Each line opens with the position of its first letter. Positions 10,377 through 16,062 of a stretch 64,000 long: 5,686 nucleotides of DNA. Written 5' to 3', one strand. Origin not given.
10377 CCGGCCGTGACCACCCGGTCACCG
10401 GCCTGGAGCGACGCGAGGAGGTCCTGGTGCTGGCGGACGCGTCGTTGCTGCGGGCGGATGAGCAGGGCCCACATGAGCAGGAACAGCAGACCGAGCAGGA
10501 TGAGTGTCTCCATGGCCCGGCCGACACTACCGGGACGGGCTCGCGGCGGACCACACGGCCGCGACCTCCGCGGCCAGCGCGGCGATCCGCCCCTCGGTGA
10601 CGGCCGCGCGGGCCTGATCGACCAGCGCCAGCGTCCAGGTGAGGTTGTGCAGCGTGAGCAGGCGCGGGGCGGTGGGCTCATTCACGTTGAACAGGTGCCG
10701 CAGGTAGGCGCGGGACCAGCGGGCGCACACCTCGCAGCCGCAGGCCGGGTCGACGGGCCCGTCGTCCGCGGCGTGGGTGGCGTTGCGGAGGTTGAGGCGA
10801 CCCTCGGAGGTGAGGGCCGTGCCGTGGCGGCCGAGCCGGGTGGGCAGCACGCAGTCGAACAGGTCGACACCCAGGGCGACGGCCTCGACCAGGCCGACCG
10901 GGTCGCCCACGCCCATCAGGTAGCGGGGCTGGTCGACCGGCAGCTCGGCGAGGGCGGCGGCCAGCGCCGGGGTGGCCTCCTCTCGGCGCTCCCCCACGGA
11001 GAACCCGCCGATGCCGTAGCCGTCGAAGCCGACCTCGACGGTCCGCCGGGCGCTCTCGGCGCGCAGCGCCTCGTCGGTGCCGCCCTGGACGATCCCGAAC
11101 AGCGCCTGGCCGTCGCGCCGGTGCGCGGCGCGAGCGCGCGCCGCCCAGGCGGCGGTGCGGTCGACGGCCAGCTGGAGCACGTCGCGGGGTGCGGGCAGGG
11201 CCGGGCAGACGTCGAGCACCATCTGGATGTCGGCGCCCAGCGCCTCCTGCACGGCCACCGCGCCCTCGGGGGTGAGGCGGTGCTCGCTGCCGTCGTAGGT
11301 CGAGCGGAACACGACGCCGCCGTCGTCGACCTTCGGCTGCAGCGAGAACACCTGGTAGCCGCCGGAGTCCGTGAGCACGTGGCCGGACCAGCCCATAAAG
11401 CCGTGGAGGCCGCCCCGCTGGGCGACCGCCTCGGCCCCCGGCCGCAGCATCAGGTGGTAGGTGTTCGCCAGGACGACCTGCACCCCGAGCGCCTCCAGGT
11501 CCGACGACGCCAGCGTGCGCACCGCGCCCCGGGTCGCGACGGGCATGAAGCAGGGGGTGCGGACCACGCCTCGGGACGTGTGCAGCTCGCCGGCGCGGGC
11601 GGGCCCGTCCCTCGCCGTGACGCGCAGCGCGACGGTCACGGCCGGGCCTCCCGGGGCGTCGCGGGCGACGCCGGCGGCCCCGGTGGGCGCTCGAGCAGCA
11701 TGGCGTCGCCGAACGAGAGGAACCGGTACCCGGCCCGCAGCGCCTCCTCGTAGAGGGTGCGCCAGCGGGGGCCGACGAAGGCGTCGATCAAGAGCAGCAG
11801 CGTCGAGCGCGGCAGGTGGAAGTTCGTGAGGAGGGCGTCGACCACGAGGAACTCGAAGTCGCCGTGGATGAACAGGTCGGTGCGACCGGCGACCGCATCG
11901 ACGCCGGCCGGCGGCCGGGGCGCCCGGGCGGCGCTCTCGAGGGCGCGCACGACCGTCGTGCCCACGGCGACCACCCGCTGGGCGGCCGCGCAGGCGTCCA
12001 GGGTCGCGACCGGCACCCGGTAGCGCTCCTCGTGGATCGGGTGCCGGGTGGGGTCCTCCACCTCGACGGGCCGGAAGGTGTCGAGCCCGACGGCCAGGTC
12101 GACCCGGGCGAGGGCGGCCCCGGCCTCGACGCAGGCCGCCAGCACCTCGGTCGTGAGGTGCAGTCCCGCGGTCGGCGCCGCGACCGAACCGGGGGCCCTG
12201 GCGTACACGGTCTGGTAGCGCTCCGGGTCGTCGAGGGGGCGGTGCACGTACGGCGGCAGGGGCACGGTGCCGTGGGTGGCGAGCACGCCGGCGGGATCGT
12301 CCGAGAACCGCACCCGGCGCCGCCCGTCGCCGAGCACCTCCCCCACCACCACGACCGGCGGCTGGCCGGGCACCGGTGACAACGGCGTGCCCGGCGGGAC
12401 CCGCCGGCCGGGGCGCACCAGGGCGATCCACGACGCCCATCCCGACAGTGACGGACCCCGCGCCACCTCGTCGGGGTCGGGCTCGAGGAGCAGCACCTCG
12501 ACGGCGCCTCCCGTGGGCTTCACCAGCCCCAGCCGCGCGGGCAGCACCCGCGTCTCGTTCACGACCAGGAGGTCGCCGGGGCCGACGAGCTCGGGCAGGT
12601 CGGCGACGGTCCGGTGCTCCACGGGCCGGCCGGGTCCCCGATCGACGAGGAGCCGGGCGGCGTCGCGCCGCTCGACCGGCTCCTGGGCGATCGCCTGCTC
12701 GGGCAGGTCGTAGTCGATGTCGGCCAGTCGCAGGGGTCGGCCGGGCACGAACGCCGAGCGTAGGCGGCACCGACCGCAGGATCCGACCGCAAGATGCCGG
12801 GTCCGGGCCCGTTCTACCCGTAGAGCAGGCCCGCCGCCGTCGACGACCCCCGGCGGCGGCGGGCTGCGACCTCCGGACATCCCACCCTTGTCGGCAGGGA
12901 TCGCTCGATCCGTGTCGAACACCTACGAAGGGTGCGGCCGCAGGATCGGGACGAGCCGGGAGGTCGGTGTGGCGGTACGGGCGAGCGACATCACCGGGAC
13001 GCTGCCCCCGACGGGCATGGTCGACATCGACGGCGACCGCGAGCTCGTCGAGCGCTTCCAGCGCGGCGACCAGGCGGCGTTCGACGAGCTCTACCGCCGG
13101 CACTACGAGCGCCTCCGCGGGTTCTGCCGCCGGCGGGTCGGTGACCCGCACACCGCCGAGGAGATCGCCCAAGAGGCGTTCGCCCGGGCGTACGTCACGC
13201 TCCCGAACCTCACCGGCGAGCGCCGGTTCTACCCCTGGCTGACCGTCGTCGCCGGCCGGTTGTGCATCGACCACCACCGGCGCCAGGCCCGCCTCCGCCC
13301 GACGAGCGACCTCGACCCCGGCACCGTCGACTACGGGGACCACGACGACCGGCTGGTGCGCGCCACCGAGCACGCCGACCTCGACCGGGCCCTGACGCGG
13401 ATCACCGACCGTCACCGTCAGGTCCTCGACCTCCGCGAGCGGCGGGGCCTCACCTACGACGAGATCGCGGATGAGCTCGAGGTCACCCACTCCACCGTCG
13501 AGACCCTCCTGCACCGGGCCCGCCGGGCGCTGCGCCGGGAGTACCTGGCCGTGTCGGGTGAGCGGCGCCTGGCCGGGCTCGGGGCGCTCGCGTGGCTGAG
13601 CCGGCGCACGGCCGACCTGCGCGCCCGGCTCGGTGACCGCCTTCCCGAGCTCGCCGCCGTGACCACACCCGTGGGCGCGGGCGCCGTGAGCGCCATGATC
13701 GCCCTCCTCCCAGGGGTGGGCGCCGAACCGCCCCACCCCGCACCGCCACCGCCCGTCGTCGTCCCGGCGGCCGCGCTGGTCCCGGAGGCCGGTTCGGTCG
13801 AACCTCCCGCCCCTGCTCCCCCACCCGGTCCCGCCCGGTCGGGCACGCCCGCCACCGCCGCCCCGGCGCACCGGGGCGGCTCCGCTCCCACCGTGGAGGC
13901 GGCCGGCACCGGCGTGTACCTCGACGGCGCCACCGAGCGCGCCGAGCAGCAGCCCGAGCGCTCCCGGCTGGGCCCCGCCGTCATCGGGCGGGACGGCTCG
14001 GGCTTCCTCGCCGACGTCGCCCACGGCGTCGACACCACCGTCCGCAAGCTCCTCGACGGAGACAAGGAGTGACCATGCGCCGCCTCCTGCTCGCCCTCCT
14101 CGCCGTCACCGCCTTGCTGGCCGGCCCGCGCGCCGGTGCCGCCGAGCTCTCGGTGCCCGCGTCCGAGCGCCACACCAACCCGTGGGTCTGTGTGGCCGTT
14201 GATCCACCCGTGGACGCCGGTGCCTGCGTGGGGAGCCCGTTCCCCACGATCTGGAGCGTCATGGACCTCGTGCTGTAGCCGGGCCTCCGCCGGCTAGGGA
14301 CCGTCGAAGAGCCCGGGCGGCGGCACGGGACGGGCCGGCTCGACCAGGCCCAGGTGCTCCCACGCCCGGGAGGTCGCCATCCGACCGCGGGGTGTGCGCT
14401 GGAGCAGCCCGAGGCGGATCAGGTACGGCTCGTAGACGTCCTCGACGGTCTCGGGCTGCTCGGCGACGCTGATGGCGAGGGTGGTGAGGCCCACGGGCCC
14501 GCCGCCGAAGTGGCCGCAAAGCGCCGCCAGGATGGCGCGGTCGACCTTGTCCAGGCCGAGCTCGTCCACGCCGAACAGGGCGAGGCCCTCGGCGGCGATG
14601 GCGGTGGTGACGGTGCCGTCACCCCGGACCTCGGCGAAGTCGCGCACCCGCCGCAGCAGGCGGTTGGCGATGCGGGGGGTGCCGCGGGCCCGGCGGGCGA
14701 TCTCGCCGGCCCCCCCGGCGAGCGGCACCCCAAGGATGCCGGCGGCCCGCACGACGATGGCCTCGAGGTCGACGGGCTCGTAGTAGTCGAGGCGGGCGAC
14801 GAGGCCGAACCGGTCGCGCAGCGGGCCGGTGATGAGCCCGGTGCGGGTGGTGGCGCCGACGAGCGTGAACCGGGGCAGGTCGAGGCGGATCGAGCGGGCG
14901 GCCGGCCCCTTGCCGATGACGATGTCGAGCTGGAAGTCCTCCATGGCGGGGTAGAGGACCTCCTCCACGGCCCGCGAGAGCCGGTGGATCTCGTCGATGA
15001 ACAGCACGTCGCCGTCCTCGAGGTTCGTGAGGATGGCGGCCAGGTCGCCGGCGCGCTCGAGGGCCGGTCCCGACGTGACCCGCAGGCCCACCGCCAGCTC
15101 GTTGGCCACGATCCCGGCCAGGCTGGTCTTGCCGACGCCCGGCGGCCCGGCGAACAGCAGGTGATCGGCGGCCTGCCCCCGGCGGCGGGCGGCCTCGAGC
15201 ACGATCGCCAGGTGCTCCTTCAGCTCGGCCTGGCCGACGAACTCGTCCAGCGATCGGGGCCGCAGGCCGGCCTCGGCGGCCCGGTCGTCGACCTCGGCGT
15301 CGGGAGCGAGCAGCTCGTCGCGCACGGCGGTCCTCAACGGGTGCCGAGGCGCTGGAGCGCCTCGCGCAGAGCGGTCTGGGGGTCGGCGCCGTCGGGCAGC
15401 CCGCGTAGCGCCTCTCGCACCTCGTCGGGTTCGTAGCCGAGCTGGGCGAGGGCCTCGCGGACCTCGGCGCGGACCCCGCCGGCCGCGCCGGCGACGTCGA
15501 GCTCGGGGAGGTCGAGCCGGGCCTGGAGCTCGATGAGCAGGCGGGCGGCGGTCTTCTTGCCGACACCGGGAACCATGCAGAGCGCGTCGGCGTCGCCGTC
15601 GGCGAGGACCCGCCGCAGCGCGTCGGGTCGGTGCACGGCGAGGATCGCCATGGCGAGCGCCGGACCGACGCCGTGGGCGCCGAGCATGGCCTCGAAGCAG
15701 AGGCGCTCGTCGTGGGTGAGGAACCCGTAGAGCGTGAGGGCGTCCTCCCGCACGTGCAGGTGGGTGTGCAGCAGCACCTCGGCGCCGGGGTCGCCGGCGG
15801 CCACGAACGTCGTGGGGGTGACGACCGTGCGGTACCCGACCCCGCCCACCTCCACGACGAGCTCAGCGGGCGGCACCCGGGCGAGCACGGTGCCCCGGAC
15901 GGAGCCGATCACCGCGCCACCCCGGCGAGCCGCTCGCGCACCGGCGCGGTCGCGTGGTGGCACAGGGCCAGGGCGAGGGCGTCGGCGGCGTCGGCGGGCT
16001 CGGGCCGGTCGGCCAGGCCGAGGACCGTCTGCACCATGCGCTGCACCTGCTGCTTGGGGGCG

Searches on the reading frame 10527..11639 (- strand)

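Call 27: search_protein_families(library=pfam, proteins=[window:10527-11639:-], max_evalue=0.00001)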
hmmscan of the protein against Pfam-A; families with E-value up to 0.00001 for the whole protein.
window:10527-11639:- (370 aa): 1 family
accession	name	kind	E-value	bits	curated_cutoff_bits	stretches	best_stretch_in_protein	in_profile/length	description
PF01702.25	TGT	-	2.6e-137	458.1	26.3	1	12-362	2-354/357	Queuine tRNA-ribosyltransferase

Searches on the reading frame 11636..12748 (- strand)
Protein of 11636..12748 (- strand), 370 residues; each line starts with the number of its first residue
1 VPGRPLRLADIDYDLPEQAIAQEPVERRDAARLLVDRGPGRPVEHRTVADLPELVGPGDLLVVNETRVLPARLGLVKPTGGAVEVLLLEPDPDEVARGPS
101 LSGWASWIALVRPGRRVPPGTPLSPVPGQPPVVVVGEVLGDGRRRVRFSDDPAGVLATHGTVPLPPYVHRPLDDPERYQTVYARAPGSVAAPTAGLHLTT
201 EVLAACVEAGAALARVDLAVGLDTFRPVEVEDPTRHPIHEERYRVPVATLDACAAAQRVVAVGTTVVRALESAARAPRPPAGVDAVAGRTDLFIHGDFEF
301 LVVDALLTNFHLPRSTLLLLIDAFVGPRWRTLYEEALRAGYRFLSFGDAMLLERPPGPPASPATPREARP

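Call 27: search_protein_families(library=pfam, proteins=[window:11636-12748:-], max_evalue=0.00001)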
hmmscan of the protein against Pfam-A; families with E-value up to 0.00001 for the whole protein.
window:11636-12748:- (370 aa): 1 family
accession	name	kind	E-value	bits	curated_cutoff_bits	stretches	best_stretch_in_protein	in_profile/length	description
PF02547.20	Queuosine_synth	-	2.3e-103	346.2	25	1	9-352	2-322/322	Queuosine biosynthesis protein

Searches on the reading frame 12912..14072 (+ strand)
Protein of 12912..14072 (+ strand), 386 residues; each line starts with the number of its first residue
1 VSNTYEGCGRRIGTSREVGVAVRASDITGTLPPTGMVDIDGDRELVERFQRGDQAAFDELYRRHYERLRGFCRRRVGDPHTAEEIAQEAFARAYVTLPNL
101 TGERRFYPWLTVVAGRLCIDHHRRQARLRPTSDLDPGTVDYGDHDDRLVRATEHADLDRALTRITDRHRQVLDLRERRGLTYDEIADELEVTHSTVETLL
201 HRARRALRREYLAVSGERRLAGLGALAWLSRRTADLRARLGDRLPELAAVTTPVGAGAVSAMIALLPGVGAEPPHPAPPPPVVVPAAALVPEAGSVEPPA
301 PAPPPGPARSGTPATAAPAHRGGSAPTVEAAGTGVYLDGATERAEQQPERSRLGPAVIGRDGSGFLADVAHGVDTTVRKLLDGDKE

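Call 28: search_protein_families(library=pfam, proteins=[window:12912-14072:+], max_evalue=0.00001)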
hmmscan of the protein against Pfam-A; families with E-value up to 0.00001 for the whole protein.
window:12912-14072:+ (386 aa): 4 families
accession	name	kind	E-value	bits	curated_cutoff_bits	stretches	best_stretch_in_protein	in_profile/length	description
PF04542.20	Sigma70_r2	-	1.2e-16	60.6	24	1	60-127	1-70/71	Sigma-70 region 2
PF07638.17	Sigma70_ECF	-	9.6e-16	58.6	21.1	1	44-210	6-182/185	ECF sigma factor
PF08281.18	Sigma70_r4_2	-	8.4e-12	45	25.7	1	156-207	3-54/54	Sigma-70, region 4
PF04545.22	Sigma70_r4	-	6.9e-11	41.9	24.1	1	160-208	1-49/50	Sigma-70, region 4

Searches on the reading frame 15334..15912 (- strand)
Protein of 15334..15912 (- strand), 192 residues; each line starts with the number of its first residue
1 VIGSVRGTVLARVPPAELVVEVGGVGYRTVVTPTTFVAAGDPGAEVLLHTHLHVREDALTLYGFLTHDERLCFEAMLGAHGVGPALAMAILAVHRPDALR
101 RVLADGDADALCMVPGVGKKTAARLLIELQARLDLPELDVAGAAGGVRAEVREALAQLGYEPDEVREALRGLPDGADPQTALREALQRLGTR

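Call 28: search_protein_families(library=pfam, proteins=[window:15334-15912:-], max_evalue=0.00001)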
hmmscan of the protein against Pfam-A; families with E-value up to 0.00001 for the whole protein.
window:15334-15912:- (192 aa): 3 families
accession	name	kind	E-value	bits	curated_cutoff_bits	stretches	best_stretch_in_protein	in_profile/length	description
PF01330.27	RuvA_N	-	1e-19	70.8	23.6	1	1-63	1-61/61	RuvA N terminal domain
PF14520.12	HHH_5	-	6.6e-13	49.4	27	1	73-130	1-56/57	Helix-hairpin-helix domain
PF07499.19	RuvA_C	-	4.4e-10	40.3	24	1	147-189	2-46/47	RuvA, C-terminal domain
